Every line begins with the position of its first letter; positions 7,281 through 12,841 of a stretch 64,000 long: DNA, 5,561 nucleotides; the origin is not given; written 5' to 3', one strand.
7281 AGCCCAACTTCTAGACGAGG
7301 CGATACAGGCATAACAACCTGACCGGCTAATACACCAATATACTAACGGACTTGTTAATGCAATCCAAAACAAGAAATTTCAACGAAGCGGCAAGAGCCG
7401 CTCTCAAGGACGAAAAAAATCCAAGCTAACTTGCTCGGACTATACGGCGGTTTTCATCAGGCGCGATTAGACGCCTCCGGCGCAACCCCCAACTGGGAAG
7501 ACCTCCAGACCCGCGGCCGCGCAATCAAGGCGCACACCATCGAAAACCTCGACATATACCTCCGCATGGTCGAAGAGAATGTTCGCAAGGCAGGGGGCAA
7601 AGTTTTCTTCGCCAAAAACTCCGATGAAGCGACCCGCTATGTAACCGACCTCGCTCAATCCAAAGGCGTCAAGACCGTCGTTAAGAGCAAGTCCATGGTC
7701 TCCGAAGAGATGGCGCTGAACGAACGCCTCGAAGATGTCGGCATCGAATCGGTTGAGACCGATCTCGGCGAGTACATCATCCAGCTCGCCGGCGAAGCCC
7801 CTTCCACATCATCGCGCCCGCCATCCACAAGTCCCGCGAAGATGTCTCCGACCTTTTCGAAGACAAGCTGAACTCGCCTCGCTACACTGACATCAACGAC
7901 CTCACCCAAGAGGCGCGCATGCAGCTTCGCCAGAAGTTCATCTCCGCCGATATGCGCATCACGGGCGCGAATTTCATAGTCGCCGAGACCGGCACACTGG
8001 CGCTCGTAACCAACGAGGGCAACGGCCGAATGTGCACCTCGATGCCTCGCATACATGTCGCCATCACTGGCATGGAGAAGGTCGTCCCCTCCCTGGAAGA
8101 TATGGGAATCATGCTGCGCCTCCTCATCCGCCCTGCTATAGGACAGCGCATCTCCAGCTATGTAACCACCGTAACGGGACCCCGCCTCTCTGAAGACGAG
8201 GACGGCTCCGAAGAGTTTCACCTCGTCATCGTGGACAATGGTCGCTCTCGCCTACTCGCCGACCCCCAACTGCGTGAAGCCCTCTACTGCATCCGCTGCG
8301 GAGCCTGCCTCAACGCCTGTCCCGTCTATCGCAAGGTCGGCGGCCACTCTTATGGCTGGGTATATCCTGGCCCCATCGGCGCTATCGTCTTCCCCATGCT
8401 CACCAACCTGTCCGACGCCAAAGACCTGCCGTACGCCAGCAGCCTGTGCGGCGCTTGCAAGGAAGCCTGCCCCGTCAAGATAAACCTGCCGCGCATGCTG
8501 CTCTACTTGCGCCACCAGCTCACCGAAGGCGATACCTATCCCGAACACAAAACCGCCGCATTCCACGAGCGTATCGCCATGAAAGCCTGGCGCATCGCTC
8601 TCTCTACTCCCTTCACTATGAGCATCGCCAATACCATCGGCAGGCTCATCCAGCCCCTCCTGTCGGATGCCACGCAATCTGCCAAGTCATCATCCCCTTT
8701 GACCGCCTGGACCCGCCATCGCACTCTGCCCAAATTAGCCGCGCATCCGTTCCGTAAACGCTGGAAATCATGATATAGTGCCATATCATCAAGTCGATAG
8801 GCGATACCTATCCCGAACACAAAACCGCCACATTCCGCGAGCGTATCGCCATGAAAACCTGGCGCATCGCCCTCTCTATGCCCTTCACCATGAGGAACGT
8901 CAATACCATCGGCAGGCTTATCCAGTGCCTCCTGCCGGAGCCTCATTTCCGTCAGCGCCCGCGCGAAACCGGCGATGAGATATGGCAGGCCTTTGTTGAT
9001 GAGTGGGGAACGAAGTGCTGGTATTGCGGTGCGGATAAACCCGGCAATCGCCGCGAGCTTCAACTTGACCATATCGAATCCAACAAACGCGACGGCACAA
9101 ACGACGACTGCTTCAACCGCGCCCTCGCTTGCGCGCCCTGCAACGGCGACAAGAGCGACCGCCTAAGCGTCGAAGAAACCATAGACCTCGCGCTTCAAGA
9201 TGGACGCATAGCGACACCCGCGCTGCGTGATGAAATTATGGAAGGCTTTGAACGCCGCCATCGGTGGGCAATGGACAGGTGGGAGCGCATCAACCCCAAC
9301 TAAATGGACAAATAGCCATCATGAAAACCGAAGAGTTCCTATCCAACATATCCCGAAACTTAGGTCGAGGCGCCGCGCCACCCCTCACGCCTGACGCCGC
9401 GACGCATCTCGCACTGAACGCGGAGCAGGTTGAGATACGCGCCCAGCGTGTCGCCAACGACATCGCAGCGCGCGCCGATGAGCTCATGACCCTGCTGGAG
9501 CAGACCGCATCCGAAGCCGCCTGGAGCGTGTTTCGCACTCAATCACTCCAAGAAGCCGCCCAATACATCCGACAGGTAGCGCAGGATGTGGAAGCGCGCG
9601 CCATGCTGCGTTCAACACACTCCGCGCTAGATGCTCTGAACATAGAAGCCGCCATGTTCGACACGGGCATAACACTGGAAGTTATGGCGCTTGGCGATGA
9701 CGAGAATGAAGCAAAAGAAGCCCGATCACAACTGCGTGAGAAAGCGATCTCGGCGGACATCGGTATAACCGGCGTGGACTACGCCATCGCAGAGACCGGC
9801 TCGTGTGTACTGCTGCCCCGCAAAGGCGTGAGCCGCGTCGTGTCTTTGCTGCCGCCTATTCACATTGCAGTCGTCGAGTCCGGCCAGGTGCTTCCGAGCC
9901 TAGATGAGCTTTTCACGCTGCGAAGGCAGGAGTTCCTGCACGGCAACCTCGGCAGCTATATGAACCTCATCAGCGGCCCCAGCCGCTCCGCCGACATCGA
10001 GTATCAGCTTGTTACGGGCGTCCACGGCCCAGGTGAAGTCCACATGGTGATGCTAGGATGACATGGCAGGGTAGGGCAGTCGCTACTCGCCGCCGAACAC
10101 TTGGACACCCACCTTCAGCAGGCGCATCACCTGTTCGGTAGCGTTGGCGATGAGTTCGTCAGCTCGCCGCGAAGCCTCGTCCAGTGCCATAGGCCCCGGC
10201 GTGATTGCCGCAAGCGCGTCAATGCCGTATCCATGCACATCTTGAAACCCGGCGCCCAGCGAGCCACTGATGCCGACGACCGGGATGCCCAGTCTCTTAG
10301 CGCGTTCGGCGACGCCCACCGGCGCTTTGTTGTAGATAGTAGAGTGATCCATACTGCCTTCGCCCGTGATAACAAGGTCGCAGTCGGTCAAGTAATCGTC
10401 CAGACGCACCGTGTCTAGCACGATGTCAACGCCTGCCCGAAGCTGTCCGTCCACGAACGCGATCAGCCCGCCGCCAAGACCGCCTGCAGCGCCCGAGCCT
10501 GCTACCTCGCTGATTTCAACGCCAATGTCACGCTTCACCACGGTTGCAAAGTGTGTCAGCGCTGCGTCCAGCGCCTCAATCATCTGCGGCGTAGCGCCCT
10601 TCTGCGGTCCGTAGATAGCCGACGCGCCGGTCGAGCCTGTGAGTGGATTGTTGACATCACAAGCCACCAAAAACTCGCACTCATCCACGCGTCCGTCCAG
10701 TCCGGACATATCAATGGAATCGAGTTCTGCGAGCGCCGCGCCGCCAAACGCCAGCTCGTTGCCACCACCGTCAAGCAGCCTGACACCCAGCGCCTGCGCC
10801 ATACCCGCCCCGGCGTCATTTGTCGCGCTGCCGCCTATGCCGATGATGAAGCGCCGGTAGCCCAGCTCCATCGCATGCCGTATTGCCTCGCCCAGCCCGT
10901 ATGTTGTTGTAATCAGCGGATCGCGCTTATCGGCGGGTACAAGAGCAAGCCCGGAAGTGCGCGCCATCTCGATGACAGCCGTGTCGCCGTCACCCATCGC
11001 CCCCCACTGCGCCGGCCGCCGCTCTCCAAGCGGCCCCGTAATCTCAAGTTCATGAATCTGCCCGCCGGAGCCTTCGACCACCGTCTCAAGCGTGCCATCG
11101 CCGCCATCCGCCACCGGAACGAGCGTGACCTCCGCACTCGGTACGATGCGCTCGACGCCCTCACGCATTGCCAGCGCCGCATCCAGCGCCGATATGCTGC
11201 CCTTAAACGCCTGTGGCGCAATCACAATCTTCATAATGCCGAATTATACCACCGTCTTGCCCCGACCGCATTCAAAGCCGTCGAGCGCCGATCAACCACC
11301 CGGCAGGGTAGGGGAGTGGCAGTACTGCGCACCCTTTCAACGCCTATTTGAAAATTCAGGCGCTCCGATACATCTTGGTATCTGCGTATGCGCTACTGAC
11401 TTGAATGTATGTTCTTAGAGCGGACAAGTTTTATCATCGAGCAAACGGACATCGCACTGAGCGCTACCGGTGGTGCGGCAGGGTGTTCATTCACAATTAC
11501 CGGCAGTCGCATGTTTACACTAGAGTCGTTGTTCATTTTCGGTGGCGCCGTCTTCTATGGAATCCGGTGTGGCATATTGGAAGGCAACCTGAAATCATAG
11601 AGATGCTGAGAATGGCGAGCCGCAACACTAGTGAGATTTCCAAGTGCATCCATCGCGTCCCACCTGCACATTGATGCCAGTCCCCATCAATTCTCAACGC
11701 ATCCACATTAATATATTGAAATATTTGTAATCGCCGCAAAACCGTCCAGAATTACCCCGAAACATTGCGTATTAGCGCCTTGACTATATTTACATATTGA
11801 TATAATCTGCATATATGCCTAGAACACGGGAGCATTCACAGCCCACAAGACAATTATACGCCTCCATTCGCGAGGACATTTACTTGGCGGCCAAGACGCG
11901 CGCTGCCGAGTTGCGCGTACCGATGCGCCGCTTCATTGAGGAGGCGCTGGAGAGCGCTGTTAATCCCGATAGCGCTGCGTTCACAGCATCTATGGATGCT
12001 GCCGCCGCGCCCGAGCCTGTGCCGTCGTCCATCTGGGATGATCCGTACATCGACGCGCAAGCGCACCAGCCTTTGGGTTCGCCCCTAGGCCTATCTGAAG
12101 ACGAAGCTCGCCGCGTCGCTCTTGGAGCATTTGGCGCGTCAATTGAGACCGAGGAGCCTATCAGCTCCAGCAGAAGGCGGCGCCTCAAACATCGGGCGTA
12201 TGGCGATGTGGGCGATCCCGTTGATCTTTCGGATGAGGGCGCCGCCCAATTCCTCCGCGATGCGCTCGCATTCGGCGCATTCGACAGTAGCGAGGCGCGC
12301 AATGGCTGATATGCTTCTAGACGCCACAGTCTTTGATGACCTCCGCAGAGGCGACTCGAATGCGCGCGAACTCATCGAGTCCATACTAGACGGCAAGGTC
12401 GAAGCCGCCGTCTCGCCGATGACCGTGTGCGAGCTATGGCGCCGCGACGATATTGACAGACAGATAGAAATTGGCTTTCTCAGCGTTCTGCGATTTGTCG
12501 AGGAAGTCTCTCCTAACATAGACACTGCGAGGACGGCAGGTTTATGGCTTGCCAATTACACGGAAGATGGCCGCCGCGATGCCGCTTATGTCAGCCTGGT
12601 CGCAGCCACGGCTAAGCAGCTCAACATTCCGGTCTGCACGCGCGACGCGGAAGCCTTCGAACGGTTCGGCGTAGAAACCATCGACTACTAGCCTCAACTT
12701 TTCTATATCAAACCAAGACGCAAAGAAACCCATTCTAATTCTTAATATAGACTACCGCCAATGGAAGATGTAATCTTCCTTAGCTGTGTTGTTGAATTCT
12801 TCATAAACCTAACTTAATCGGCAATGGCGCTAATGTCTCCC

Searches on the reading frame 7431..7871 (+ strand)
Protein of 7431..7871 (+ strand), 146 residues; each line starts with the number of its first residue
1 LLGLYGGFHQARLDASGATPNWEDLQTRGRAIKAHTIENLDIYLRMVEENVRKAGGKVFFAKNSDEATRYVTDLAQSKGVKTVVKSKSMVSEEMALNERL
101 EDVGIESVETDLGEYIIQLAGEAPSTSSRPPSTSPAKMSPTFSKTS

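Call 66: search_protein_families(library=pfam, proteins=[window:7431-7871:+], max_evalue=0.0001)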
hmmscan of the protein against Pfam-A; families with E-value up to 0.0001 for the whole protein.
window:7431-7871:+ (146 aa): 1 family
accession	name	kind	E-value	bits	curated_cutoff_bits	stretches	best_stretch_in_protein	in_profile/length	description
PF02589.21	LUD_dom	-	3.7e-08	33.7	22.6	1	45-120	2-52/189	LUD domain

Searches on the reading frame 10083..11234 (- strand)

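Call 19: search_protein_families(library=pfam, proteins=[window:10083-11234:-], max_evalue=0.0001)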
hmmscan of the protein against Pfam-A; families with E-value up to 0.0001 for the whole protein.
window:10083-11234:- (383 aa): 1 family
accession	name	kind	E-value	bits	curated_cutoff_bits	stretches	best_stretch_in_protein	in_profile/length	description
PF02595.20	Gly_kinase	-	3.5e-143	477.5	23.3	1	3-374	1-372/372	Glycerate kinase family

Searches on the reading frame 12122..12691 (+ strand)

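Call 66: search_protein_families(library=pfam, proteins=[window:12122-12691:+], max_evalue=0.0001)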
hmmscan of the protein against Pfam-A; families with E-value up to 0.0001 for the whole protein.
window:12122-12691:+ (189 aa): 1 family
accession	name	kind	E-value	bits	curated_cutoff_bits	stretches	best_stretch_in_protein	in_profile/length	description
PF01850.27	PIN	-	4.1e-06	27.8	23.6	1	64-182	1-117/120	PIN domain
